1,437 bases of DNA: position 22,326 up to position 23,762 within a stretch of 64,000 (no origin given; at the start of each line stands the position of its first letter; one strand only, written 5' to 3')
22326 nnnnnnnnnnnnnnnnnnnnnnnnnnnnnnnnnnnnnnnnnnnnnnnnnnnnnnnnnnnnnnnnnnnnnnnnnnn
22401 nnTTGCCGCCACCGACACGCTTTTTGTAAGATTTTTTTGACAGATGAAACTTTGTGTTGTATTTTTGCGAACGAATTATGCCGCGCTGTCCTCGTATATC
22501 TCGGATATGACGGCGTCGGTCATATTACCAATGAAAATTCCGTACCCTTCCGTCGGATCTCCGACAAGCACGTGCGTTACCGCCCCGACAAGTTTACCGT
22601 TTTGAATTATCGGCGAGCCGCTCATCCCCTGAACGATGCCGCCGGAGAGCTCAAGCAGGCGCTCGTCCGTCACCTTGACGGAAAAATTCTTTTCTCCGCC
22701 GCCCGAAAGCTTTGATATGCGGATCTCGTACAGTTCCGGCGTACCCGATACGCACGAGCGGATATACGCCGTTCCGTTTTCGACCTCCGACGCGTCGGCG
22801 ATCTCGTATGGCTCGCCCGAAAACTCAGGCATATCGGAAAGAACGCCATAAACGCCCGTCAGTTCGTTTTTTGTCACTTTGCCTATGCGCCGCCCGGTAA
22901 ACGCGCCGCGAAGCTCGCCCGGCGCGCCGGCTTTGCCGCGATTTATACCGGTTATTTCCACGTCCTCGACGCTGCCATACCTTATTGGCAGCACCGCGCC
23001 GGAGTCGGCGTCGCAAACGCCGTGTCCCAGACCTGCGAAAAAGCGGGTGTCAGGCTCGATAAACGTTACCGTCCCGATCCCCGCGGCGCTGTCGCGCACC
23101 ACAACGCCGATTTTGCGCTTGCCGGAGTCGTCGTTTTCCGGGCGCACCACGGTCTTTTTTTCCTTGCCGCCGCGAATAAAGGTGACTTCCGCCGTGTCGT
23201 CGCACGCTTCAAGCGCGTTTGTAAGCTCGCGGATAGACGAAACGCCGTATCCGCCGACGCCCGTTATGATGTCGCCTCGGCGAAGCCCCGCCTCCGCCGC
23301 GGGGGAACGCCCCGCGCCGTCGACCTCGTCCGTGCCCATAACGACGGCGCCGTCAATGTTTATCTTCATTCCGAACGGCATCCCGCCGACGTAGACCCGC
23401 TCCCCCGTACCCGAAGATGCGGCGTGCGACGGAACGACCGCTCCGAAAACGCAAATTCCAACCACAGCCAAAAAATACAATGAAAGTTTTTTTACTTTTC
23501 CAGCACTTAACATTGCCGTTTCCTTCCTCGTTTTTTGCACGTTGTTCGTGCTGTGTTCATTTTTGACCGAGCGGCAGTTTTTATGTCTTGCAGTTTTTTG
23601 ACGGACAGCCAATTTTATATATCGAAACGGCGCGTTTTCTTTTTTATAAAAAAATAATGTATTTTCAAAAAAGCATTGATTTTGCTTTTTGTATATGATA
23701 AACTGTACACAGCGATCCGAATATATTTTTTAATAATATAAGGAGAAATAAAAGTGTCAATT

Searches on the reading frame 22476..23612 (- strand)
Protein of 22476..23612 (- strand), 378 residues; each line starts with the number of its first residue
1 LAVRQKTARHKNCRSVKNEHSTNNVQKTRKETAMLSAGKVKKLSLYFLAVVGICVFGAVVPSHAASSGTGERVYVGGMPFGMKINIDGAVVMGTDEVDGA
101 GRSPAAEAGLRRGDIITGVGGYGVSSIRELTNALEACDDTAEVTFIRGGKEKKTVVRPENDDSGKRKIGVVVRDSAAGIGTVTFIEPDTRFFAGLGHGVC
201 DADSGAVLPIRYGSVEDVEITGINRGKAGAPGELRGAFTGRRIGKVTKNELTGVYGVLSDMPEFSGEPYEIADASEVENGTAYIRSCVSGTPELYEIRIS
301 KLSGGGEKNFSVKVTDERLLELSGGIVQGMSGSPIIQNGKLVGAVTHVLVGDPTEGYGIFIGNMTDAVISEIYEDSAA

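Call 13: search_protein_families(library=pfam, proteins=[window:22476-23612:-], max_evalue=0.001)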
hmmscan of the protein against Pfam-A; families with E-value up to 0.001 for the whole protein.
window:22476-23612:- (378 aa): 5 families
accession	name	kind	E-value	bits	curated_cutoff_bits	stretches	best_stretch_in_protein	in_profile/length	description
PF05580.18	Peptidase_S55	-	1.1e-71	241.6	25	1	165-364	2-209/210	SpoIVB peptidase S55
PF13180.12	PDZ_2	-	1.6e-07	31.9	27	1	102-155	22-77/80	PDZ domain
PF17820.7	PDZ_6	-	1.8e-06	28.1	27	1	102-139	8-45/54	PDZ domain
PF13365.12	Trypsin_2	-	0.0002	22.5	27.6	0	262-343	62-143/144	Trypsin-like peptidase domain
PF00595.29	PDZ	-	0.00065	20.5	23.2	0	101-134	35-67/81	PDZ domain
